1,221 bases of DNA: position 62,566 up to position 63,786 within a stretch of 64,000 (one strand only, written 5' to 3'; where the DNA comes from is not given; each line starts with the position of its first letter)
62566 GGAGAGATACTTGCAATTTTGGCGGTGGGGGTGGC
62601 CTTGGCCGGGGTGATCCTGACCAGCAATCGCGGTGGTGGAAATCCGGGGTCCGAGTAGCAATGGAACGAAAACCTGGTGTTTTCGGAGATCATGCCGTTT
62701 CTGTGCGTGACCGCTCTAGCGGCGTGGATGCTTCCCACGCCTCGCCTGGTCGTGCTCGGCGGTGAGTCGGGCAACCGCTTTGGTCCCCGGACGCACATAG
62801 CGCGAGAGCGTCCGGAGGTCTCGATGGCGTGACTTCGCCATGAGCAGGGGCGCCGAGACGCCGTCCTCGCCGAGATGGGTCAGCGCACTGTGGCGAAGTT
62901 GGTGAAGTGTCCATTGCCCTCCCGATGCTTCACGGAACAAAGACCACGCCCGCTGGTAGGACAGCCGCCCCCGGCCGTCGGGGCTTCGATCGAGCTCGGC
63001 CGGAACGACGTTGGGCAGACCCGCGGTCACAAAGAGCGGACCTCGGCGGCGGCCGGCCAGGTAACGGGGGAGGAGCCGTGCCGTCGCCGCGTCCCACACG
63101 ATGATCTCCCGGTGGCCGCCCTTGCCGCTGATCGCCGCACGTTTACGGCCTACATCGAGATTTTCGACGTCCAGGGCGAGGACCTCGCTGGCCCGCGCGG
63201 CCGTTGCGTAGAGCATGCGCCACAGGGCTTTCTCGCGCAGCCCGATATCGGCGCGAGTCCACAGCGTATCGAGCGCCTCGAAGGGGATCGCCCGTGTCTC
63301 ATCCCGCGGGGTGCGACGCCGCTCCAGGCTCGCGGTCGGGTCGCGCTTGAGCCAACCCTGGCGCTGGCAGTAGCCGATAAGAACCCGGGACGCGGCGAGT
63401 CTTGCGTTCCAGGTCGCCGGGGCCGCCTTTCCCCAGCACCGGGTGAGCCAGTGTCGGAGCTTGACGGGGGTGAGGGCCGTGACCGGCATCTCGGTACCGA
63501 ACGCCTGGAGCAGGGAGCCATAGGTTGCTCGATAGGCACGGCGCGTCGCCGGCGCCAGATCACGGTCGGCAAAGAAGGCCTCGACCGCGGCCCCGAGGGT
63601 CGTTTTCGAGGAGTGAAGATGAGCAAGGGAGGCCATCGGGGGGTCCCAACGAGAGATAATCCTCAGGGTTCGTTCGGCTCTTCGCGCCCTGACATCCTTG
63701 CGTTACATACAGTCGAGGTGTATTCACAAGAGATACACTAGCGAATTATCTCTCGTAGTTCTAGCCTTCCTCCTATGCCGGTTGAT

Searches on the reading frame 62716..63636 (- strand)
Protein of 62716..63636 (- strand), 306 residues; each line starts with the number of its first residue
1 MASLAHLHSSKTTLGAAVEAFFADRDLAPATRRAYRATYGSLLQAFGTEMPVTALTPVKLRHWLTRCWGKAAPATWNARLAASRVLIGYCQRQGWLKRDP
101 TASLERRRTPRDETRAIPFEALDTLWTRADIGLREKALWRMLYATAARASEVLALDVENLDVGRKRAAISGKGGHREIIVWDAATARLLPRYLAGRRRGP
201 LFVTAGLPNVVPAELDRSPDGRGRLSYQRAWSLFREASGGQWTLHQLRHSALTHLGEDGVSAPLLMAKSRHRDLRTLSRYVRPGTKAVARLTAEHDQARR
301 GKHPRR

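Call 50: search_protein_families(library=pfam, proteins=[window:62716-63636:-], max_evalue=0.01)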
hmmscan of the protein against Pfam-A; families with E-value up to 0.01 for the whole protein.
window:62716-63636:- (306 aa): 2 families
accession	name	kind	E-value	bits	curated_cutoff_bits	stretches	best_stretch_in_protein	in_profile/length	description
PF00589.27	Phage_integrase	-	6.4e-19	68.8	27.1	1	130-282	19-167/172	Phage integrase family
PF02899.23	Phage_int_SAM_1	-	0.0012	19.5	22.3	0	21-93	8-82/83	Phage integrase, N-terminal SAM-like domain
